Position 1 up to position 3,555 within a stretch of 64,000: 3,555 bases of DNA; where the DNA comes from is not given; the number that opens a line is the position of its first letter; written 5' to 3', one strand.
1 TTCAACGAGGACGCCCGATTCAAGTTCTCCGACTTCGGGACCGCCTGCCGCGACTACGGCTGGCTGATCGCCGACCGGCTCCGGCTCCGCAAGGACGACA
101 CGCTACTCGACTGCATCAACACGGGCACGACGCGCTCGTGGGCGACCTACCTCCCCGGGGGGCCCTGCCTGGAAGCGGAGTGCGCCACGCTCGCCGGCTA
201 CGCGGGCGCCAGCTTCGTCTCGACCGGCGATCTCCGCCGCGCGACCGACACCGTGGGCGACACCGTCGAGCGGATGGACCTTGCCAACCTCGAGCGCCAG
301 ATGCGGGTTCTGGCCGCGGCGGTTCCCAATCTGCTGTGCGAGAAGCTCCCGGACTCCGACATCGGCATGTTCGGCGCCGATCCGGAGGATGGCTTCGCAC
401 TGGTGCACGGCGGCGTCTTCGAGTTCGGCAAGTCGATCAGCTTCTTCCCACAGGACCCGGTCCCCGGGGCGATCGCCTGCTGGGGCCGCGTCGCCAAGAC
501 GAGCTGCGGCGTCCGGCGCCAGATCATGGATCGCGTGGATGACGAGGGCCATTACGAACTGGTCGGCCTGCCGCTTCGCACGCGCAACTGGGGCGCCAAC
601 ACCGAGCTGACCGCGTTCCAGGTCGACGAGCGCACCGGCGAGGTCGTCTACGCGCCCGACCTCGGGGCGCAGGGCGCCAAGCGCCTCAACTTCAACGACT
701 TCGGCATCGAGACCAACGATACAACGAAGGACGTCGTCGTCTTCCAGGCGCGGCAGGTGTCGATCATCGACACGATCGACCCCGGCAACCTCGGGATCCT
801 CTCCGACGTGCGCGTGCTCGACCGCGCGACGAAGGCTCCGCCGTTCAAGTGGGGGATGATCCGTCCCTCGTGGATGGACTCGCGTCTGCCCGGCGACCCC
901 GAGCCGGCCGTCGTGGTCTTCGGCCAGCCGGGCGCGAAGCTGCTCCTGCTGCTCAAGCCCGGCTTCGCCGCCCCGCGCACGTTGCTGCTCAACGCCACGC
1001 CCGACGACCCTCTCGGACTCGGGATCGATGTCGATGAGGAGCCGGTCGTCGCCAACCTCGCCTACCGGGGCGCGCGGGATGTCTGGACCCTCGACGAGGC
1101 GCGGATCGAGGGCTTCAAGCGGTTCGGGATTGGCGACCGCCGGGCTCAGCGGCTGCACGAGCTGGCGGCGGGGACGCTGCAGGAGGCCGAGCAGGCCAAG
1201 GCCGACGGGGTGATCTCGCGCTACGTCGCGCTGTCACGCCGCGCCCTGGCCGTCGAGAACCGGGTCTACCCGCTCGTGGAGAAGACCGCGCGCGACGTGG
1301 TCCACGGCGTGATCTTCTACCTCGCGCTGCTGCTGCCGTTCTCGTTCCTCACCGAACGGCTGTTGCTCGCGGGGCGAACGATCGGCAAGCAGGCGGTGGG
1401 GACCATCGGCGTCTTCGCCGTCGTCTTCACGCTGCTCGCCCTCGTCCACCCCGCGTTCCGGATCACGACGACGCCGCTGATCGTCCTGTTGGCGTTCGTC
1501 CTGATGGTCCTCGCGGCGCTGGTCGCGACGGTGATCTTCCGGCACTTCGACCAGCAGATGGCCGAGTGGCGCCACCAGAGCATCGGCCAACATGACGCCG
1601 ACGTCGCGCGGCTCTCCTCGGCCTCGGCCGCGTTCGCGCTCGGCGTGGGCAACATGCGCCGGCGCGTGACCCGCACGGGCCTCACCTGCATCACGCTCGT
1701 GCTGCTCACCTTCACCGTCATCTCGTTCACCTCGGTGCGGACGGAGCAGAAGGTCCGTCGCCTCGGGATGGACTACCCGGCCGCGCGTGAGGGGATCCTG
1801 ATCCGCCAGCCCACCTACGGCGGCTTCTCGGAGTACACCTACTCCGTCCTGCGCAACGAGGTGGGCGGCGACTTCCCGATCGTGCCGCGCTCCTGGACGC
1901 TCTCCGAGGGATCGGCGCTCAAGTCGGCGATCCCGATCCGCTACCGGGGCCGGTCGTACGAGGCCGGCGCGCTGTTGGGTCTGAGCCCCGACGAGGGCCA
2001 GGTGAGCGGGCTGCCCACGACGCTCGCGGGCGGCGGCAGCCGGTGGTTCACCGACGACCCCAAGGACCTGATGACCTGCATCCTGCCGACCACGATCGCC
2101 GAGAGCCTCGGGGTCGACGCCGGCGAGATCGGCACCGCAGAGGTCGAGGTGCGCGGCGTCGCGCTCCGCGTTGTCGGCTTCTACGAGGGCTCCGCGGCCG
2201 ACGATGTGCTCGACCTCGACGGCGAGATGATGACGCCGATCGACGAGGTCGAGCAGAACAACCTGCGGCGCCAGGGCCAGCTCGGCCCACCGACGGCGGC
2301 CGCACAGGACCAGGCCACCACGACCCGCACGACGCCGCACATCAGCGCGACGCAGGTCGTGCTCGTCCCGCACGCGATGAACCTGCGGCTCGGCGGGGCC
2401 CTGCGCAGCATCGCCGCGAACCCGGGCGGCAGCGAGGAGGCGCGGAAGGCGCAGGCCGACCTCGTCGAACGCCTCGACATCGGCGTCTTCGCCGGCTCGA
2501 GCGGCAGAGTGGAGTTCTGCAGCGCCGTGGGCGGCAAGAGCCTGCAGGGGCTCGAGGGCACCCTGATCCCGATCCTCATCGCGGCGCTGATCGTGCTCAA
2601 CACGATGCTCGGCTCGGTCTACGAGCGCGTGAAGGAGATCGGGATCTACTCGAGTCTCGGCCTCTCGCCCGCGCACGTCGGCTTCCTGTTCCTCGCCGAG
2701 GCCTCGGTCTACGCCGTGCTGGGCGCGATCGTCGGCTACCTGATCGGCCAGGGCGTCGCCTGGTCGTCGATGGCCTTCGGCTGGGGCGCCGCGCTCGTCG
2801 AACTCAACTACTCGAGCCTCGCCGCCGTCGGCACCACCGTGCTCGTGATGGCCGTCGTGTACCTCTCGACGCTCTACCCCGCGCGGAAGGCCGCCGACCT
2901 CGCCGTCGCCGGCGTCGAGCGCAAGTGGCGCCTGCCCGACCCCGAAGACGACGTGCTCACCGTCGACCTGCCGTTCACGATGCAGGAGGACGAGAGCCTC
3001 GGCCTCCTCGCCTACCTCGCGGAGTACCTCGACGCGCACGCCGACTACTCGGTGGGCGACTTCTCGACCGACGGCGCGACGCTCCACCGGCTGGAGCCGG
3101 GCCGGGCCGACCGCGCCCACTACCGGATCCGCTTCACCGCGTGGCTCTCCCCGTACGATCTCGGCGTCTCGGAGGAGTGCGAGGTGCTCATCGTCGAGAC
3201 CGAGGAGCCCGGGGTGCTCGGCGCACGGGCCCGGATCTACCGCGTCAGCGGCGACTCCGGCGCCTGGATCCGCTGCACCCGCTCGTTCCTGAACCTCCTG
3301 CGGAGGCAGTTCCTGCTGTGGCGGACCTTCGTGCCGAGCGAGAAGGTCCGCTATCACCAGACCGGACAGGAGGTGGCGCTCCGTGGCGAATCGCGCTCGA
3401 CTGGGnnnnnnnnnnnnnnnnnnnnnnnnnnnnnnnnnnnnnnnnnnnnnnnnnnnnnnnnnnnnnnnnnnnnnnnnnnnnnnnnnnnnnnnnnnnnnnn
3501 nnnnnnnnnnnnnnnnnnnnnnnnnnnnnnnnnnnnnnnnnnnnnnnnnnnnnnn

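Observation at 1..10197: Uncharacterised four-gene envelope operon: giant double-FtsX permease, two paralogous ~650-aa polytopic membrane proteins and a 934-aa secreted protein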

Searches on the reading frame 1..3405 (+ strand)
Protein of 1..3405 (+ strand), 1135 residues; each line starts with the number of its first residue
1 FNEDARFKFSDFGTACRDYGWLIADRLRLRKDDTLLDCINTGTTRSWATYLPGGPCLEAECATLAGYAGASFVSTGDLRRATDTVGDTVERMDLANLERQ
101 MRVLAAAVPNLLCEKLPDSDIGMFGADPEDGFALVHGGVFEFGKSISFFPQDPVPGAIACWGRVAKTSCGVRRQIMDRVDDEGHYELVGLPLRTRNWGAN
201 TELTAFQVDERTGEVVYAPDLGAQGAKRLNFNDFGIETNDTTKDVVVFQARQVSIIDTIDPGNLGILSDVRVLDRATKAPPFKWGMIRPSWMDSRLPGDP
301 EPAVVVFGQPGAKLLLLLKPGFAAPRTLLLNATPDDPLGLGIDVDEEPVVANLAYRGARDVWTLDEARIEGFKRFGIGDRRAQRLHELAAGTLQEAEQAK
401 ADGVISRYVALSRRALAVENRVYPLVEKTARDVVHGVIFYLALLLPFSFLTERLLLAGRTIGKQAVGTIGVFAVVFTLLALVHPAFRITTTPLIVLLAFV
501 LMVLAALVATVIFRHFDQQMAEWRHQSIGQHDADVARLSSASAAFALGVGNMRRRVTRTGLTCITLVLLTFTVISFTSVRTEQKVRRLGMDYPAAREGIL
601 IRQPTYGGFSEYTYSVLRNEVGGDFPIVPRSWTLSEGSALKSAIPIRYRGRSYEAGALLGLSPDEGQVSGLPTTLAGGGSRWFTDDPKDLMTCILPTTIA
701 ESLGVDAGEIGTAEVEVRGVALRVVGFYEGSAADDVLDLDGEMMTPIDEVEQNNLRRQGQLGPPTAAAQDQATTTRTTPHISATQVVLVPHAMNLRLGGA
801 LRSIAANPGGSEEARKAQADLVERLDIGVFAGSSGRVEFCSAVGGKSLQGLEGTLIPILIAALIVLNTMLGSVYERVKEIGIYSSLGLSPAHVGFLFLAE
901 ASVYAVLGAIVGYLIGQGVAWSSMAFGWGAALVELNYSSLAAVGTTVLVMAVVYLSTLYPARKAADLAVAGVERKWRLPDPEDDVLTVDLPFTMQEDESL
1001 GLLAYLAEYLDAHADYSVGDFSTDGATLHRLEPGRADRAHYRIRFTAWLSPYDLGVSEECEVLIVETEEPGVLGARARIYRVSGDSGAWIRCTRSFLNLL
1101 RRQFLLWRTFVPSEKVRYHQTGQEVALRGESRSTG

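Call 7: search_protein_families(library=pfam, proteins=[window:1-3405:+], max_evalue=0.1)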
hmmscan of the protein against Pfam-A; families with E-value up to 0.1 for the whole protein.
window:1-3405:+ (1135 aa): 1 family
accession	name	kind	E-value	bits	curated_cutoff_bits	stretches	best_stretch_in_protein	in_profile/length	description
PF02687.27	FtsX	-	3.4e-15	56.6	25.5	1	858-965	8-116/120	FtsX-like permease C-terminal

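Call 8: search_protein_families(library=ncbifam, proteins=[window:1-3405:+], max_evalue=0.1)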
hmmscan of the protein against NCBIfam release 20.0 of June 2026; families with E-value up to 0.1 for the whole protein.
window:1-3405:+ (1135 aa): 6 families
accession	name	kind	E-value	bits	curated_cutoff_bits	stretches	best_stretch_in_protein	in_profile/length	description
NF007826.0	PRK10535.1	equivalog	0.00021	19.7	966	1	856-967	531-639/648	macrolide ABC transporter ATP-binding protein/permease MacB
NF008076.0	PRK10814.1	exception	0.00075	18.6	473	1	846-970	264-393/399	lipoprotein-releasing ABC transporter permease subunit LolC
TIGR03434.1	ADOP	subfamily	0.0012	17.1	622.3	1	868-966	699-793/803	ADOP family duplicated permease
TIGR02212.1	lolCE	equivalog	0.0016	17.5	362.45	1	858-968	277-403/411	lipoprotein-releasing ABC transporter permease subunit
NF038346.1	FtsX_actino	exception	0.0028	17.1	250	1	856-953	189-286/308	permease-like cell division protein FtsX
TIGR00439.2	FtsX_Gneg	equivalog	0.0045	16.2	255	1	859-953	179-276/292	permease-like cell division protein FtsX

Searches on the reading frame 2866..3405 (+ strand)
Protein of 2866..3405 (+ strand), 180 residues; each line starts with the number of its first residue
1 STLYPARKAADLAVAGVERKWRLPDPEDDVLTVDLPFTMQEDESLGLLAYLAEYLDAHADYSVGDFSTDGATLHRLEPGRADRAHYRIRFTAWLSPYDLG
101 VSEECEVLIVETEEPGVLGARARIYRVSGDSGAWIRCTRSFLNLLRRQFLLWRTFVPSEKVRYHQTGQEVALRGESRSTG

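Call 77: search_solved_structures(query=A6, max_evalue=10)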
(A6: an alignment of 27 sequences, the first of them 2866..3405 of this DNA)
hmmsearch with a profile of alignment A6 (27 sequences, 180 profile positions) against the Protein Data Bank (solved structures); distinct sequences matched with E-value up to 10: 1.
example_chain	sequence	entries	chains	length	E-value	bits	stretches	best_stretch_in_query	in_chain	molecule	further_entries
9e6q_AQ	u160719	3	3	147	2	11.2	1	129-171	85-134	Large ribosomal subunit protein eL19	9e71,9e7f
